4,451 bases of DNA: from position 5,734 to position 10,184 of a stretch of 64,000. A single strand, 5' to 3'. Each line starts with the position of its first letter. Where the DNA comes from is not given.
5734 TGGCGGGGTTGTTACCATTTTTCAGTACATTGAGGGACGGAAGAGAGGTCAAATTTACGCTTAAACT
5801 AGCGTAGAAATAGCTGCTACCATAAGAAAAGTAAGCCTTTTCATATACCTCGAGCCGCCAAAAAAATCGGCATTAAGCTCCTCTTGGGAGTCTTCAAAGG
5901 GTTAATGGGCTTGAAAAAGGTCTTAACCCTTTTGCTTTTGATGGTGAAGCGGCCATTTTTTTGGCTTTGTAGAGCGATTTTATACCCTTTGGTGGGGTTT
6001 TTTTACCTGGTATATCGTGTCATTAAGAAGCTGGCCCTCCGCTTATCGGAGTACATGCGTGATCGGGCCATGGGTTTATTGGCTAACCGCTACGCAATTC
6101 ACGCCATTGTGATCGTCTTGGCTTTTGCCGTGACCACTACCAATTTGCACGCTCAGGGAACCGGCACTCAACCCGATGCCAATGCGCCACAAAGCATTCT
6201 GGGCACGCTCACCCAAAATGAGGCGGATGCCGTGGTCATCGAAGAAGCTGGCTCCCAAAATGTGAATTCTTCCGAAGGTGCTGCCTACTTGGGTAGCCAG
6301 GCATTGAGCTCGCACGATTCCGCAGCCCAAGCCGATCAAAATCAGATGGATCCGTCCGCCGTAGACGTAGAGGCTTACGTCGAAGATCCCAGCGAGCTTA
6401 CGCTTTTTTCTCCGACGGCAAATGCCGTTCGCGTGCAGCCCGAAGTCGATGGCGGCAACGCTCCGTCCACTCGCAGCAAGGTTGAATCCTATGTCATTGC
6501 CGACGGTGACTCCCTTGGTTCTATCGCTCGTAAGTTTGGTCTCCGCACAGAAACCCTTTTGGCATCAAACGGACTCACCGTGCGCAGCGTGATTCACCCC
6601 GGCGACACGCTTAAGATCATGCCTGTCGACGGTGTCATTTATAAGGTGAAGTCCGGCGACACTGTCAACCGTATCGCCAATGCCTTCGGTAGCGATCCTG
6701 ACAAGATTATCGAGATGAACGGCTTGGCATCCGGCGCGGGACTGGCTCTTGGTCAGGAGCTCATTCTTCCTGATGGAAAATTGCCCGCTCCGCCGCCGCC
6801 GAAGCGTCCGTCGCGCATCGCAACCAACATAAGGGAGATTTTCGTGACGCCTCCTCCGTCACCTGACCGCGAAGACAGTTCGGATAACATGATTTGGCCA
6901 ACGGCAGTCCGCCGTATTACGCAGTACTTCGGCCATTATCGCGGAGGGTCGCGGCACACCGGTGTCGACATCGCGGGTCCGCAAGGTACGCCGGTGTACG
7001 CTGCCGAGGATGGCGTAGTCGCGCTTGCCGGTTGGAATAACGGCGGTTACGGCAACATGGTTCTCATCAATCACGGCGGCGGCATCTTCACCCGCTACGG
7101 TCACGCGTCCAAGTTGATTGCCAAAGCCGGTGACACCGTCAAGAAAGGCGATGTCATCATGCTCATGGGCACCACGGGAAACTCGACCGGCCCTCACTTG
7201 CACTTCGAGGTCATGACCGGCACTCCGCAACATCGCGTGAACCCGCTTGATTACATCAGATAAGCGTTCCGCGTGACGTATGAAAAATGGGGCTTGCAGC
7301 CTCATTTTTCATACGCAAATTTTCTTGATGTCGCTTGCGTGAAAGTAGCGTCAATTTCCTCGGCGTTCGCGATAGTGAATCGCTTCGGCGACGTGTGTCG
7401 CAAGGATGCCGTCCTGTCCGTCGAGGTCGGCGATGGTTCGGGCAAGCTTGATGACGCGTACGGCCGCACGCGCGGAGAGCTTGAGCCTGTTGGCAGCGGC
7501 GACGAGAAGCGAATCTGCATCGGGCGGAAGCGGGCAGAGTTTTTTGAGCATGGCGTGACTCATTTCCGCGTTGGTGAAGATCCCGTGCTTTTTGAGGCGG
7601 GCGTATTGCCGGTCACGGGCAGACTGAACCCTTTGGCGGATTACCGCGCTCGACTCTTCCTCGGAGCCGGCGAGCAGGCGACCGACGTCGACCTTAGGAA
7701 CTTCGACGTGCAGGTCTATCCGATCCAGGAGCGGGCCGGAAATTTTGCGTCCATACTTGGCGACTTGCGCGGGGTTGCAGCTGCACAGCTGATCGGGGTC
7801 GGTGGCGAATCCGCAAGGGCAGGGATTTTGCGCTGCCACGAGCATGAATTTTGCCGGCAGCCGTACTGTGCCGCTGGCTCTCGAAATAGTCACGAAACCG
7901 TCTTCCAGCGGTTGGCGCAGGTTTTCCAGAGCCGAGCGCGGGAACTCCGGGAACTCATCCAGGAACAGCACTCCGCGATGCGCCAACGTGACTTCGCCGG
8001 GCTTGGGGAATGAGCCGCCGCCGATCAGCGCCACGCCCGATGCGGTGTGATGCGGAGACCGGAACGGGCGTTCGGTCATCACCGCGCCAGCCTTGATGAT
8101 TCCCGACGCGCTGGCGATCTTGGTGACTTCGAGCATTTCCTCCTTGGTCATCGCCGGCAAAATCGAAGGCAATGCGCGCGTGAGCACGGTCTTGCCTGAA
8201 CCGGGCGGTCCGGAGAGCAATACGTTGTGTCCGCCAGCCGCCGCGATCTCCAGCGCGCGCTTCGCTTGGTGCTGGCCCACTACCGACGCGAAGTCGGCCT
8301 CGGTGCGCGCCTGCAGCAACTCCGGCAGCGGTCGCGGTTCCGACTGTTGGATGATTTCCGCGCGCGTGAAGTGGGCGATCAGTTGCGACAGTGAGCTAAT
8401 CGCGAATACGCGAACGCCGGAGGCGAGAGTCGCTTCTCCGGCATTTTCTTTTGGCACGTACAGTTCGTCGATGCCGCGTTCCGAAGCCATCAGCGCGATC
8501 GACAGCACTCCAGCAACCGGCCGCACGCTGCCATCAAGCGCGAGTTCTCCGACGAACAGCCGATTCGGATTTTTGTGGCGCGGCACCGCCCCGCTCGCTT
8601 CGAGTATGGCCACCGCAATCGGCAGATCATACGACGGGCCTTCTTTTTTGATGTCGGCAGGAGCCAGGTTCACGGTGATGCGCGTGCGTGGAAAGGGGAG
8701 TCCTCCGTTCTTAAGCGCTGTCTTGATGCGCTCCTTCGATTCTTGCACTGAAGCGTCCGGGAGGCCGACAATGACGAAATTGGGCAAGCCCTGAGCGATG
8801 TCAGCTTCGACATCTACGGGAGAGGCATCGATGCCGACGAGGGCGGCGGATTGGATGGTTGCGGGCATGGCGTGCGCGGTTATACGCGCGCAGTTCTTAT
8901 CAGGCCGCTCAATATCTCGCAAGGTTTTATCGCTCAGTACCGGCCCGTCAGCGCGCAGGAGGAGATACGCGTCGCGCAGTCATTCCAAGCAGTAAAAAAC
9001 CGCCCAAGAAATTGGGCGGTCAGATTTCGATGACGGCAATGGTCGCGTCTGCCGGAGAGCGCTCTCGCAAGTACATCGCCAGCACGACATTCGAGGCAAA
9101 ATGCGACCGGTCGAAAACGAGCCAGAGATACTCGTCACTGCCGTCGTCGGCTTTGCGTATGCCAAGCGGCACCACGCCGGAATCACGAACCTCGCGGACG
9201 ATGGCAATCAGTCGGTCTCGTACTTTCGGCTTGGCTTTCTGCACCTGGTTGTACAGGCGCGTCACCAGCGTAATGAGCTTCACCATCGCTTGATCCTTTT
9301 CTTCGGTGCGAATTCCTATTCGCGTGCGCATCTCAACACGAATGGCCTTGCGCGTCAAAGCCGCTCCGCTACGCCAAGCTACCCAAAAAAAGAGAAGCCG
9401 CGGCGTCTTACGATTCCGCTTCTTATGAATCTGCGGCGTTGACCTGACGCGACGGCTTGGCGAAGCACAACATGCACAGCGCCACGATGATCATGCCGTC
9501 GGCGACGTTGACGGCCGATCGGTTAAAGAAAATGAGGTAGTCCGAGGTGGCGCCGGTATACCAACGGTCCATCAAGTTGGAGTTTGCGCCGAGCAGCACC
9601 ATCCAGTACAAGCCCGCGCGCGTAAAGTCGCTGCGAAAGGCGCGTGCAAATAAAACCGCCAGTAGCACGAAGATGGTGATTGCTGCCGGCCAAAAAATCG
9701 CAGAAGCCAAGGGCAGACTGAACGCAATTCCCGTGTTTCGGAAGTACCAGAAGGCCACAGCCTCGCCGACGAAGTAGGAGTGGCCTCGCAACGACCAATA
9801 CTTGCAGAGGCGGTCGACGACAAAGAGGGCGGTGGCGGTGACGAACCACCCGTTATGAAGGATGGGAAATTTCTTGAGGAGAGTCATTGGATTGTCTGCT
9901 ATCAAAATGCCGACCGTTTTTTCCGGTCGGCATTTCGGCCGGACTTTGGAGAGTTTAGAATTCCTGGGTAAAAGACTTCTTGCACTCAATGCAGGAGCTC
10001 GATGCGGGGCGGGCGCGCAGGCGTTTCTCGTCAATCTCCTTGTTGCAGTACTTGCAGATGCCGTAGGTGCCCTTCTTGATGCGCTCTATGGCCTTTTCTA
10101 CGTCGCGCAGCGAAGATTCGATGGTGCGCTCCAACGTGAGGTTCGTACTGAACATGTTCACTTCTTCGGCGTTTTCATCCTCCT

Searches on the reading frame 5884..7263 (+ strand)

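Call 17: search_protein_families(library=pfam, proteins=[window:5884-7263:+], max_evalue=0.001)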
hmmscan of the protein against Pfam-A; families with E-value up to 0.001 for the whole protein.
window:5884-7263:+ (459 aa): 4 families
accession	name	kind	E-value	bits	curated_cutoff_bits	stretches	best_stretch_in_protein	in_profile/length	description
PF01551.29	Peptidase_M23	-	3.8e-33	114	28.7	1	357-447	2-91/96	Peptidase family M23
PF01476.26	LysM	-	4.2e-24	84.7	20.9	2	253-296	1-43/43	LysM domain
PF23473.1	LysM3_LYK4_5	-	3.4e-13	49.9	29.3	2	202-239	4-40/48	LYK4/5 LysM3 domain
PF23446.1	LysM1_NFP_LYK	-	0.00026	22.2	36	0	259-296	16-54/60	NFP/LYK LysM1 domain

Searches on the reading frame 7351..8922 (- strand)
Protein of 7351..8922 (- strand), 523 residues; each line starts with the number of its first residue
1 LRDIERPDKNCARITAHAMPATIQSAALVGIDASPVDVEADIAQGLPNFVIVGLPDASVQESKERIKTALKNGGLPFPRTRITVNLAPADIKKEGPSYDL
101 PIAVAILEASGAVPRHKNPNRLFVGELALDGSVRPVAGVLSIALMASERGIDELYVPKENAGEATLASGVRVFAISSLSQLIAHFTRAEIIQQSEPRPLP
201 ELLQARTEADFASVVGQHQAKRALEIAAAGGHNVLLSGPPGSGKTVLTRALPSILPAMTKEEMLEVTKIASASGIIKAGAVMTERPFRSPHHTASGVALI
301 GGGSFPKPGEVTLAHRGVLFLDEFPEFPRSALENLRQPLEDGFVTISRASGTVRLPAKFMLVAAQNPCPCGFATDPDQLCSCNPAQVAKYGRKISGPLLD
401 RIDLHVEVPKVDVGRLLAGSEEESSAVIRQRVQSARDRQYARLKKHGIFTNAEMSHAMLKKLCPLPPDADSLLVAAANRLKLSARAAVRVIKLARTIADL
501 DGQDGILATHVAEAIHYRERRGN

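Call 17: search_protein_families(library=pfam, proteins=[window:7351-8922:-], max_evalue=0.001)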
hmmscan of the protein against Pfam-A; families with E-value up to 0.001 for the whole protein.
window:7351-8922:- (523 aa): 10 families
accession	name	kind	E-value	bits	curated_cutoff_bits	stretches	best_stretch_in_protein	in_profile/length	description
PF01078.27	Mg_chelatase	-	2e-91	305.5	20.3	1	210-413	1-204/207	Magnesium chelatase, subunit ChlI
PF13541.12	ChlI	-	1.4e-45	154.6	27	1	38-160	1-121/121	Subunit ChlI of Mg-chelatase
PF13335.12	Mg_chelatase_C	-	5.2e-30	104.3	26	1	422-518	1-94/94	Magnesium chelatase, subunit ChlI C-terminal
PF00493.29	MCM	-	1.7e-08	34.3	23.3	1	219-372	45-178/224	MCM P-loop domain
PF07728.20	AAA_5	-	1.8e-07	31.7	22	1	233-369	1-125/139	AAA domain (dynein-related subfamily)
PF05362.19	Lon_C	-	5.4e-07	29.8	21.1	1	77-163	91-175/205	Lon protease (S16) C-terminal proteolytic domain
PF00158.32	Sigma54_activat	-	2.6e-06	27.7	20.2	1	219-366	10-142/168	Sigma-54 interaction domain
PF13191.12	AAA_16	-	2.4e-05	25.3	32.6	1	221-254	13-48/167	AAA ATPase domain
PF05496.18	RuvB_N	-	0.00034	20.8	27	0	211-253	6-55/159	Holliday junction DNA helicase RuvB P-loop domain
PF00004.35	AAA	-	0.00091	20.1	21.2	0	234-256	1-23/131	ATPase family associated with various cellular activities (AAA)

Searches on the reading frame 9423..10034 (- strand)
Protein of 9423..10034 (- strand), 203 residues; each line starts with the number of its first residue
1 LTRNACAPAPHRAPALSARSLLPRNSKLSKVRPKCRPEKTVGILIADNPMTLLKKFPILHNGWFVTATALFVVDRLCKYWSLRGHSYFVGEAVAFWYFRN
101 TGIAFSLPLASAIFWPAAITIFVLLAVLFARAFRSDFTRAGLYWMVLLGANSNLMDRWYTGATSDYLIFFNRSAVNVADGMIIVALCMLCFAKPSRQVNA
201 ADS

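Call 17: search_protein_families(library=pfam, proteins=[window:9423-10034:-], max_evalue=0.001)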
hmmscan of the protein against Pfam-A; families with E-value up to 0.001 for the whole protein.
window:9423-10034:- (203 aa): 1 family
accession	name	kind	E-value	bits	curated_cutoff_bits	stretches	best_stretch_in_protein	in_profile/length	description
PF01252.23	Peptidase_A8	-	6.7e-14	52.7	25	1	67-191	2-138/142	Signal peptidase (SPase) II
